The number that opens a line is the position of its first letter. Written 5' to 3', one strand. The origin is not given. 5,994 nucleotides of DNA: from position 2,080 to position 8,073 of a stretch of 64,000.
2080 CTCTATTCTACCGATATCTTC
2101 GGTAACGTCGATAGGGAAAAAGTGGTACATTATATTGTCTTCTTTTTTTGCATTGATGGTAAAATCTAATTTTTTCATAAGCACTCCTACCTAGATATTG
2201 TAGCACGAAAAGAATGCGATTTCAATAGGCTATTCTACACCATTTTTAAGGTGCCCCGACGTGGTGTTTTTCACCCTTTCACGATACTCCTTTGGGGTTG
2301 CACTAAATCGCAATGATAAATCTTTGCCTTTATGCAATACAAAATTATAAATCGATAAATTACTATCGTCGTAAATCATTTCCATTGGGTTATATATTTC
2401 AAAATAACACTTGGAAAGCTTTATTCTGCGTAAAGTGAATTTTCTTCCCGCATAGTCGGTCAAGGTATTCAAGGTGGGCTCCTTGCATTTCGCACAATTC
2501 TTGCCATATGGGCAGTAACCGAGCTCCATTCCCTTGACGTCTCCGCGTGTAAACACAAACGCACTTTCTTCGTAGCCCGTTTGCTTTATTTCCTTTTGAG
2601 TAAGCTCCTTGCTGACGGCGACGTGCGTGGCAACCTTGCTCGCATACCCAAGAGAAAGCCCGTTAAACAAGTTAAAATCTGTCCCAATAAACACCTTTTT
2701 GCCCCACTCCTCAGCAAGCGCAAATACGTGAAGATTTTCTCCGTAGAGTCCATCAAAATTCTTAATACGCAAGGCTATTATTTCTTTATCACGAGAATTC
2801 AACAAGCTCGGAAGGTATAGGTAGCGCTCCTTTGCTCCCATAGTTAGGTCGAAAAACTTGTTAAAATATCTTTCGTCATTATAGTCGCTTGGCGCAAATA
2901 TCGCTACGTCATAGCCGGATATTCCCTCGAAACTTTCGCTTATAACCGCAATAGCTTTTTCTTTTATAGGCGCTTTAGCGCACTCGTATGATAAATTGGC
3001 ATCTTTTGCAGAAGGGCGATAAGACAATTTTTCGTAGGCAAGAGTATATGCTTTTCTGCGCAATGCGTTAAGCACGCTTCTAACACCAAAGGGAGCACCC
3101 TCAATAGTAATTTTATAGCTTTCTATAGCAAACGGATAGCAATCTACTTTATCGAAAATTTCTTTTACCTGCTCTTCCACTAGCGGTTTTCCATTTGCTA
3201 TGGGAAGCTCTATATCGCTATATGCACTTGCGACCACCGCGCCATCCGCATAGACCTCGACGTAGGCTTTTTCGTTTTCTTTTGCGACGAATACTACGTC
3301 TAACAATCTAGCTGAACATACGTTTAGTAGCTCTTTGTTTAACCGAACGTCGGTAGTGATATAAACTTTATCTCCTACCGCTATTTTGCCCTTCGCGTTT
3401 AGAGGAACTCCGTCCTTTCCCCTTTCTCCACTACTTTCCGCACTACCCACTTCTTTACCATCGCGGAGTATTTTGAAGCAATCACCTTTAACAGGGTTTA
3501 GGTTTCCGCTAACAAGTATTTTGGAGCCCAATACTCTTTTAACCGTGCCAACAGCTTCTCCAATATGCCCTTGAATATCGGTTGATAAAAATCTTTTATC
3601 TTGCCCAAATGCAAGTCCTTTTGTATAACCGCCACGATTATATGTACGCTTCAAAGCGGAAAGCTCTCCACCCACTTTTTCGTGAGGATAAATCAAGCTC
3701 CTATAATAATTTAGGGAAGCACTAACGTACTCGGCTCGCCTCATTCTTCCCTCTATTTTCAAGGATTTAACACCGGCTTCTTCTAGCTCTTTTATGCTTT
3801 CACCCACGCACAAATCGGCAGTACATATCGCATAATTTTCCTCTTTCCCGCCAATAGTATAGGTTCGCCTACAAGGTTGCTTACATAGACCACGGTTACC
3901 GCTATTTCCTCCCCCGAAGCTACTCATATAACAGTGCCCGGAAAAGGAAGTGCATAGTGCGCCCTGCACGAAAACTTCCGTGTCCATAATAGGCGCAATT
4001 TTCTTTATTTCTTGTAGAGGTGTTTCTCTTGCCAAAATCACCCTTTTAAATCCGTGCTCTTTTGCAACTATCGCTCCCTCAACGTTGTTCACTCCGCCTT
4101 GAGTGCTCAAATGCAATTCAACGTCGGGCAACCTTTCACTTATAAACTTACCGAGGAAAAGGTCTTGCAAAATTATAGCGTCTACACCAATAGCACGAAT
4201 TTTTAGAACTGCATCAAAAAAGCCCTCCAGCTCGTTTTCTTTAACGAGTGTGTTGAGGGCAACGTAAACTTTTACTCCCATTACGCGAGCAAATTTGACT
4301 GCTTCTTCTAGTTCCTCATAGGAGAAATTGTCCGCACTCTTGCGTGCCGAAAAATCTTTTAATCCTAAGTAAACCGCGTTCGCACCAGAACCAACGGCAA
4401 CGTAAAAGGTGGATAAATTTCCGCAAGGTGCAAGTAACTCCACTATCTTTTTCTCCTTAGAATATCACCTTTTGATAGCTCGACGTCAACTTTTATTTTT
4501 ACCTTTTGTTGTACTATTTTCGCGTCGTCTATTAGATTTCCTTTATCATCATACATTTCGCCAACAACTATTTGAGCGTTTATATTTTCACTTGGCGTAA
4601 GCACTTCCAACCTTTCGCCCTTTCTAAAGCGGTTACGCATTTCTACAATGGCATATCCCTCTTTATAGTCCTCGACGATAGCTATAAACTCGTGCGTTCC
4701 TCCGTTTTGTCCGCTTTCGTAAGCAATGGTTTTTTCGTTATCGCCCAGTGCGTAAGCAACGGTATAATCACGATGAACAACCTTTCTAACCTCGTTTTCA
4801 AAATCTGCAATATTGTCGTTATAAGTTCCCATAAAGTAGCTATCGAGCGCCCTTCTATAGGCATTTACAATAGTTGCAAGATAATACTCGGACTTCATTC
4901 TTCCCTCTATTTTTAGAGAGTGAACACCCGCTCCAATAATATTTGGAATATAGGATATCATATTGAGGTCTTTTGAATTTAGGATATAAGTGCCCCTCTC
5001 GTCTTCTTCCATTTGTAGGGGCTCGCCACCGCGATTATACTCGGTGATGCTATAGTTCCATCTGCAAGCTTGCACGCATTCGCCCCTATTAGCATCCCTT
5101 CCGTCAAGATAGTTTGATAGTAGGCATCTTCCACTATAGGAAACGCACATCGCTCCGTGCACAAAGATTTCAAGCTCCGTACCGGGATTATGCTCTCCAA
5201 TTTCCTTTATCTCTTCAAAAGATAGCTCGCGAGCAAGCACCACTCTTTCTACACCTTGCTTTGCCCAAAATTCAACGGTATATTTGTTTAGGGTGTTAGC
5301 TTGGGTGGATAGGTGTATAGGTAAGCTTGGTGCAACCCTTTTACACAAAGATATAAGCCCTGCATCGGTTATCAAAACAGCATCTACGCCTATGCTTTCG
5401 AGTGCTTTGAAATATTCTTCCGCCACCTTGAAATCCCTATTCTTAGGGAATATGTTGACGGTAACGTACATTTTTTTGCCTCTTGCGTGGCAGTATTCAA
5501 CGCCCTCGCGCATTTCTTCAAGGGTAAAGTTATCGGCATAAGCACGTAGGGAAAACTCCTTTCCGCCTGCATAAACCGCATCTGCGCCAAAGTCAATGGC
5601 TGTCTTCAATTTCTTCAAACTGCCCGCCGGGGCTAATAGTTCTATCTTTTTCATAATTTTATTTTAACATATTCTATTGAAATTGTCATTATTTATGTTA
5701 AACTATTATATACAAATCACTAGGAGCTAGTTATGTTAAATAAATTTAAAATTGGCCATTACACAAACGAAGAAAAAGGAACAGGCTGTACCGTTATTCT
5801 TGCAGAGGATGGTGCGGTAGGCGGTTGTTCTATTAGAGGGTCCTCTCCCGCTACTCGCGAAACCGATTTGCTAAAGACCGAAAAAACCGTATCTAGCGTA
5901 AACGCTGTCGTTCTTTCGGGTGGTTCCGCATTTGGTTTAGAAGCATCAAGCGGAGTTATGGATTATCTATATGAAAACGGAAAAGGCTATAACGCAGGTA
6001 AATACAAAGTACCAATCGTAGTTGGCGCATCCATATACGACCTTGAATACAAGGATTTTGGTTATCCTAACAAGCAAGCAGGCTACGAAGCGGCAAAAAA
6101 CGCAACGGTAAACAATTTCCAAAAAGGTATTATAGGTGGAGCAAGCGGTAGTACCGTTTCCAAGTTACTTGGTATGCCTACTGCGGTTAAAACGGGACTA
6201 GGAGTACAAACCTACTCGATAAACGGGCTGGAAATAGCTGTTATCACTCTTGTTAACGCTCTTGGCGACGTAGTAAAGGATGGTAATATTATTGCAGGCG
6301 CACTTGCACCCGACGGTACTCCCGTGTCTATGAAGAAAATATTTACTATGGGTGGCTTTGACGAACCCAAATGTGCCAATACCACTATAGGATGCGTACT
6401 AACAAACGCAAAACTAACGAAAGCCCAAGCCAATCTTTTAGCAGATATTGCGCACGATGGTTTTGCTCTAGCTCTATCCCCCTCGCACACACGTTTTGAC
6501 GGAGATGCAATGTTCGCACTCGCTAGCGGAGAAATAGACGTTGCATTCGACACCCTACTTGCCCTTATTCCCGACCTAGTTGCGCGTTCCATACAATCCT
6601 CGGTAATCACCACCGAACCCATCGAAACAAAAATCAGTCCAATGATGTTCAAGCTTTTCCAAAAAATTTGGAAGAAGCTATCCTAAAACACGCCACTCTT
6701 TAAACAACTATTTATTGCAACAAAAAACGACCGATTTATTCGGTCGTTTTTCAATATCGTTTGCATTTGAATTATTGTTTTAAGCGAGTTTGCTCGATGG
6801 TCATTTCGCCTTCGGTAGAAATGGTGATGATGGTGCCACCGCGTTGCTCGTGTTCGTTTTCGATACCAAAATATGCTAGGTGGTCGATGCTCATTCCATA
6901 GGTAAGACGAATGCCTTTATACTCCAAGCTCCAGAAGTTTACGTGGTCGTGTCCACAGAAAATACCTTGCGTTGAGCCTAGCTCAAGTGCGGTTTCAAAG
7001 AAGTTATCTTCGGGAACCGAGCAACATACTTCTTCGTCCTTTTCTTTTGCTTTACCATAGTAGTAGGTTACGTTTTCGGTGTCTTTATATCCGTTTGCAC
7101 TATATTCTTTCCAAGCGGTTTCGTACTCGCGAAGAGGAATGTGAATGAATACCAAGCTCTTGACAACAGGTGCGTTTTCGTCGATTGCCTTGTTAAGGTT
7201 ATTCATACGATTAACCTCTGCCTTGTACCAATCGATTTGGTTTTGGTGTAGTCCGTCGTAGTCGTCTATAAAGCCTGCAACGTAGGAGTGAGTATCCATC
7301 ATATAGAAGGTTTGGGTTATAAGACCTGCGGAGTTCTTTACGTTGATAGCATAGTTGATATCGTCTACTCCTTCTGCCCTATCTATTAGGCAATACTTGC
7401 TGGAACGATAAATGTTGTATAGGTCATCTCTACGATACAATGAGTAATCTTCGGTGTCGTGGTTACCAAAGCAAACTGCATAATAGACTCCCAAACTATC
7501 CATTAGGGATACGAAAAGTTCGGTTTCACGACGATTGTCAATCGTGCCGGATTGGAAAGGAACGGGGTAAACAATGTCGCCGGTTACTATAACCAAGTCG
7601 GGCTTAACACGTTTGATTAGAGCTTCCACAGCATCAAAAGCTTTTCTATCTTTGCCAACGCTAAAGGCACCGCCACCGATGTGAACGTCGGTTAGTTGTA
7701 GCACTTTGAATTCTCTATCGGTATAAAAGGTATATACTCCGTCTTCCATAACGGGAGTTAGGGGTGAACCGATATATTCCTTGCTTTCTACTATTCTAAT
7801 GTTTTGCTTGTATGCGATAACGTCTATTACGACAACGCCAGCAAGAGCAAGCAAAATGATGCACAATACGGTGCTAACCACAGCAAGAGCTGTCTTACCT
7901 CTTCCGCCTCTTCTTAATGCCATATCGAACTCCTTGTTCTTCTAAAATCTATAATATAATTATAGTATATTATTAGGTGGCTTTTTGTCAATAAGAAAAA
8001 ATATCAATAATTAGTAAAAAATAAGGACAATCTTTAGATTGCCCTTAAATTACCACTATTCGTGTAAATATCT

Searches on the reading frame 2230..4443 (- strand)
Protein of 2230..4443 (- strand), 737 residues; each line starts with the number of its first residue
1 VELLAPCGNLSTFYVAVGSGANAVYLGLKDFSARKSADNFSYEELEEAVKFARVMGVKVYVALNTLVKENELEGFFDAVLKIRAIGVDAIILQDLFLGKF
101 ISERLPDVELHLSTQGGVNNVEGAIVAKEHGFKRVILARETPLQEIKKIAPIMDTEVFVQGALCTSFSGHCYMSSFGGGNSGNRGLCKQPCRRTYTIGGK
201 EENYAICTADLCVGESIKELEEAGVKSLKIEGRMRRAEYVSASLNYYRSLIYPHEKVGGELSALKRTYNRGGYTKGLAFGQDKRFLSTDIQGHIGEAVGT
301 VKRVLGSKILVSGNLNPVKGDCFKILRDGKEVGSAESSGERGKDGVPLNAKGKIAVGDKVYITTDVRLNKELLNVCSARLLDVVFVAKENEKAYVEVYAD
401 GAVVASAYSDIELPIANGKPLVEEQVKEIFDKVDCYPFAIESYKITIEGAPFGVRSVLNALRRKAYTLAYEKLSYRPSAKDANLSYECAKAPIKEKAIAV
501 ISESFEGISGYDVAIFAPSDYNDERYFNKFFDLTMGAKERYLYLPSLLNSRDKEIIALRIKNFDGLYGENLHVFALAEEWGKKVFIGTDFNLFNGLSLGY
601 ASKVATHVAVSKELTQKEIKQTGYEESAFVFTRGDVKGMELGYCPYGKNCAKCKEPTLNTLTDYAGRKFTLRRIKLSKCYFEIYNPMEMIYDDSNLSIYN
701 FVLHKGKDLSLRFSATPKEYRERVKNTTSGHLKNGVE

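Call 78: search_protein_families(library=pfam, proteins=[window:2230-4443:-], max_evalue=0.00001)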
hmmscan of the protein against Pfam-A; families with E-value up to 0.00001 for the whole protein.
window:2230-4443:- (737 aa): 2 families
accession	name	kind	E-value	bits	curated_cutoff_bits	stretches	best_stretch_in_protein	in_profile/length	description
PF01136.24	Peptidase_U32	-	1.3e-57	195.2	22.4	1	75-282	4-231/233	Peptidase family U32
PF12392.13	DUF3656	-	9.4e-08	33.1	22.1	1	360-471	1-106/109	Collagenase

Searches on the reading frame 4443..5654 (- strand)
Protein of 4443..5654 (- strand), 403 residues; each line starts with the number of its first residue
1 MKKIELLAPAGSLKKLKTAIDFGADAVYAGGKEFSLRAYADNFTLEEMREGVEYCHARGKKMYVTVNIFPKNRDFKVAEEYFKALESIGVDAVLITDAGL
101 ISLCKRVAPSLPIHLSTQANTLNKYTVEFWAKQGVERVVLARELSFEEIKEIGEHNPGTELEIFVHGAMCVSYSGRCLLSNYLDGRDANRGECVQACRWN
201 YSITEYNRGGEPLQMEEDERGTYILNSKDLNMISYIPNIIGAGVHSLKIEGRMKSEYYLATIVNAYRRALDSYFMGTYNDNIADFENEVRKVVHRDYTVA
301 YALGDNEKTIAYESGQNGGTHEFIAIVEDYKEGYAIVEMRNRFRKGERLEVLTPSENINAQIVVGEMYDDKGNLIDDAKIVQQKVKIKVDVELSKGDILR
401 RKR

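Call 78: search_protein_families(library=pfam, proteins=[window:4443-5654:-], max_evalue=0.00001)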
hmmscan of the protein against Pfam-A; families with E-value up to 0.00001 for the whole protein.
window:4443-5654:- (403 aa): 2 families
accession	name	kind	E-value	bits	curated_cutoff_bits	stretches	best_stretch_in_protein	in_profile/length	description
PF01136.24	Peptidase_U32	-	4.8e-92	307.9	22.4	1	77-307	3-232/233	Peptidase family U32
PF16325.11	Peptidase_U32_C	-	2.8e-22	79.1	28.2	1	320-400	2-83/83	Peptidase family U32 C-terminal domain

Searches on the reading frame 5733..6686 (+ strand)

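Call 78: search_protein_families(library=pfam, proteins=[window:5733-6686:+], max_evalue=0.00001)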
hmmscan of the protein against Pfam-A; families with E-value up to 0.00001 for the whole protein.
window:5733-6686:+ (317 aa): 1 family
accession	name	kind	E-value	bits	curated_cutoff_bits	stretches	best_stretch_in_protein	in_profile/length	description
PF03576.19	Peptidase_S58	-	1.5e-26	94.1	23.9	1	6-298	10-300/307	Peptidase family S58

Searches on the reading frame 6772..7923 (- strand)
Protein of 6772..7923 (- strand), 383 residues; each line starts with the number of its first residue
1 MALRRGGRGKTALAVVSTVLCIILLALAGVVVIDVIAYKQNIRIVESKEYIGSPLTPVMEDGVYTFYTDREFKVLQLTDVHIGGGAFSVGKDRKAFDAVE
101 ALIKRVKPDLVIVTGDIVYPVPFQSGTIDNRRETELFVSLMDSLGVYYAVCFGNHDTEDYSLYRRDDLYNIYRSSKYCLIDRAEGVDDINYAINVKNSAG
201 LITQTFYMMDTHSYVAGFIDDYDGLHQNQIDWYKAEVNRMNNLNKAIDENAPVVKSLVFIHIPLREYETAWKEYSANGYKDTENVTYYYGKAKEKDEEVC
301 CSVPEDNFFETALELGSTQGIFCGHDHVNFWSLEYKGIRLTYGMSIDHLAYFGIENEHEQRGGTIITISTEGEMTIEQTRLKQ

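Call 78: search_protein_families(library=pfam, proteins=[window:6772-7923:-], max_evalue=0.00001)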
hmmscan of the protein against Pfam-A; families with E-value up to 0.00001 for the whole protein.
window:6772-7923:- (383 aa): 1 family
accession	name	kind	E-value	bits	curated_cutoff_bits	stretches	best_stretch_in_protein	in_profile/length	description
PF00149.33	Metallophos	-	1e-12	49.3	21.5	1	72-328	1-190/191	Calcineurin-like phosphoesterase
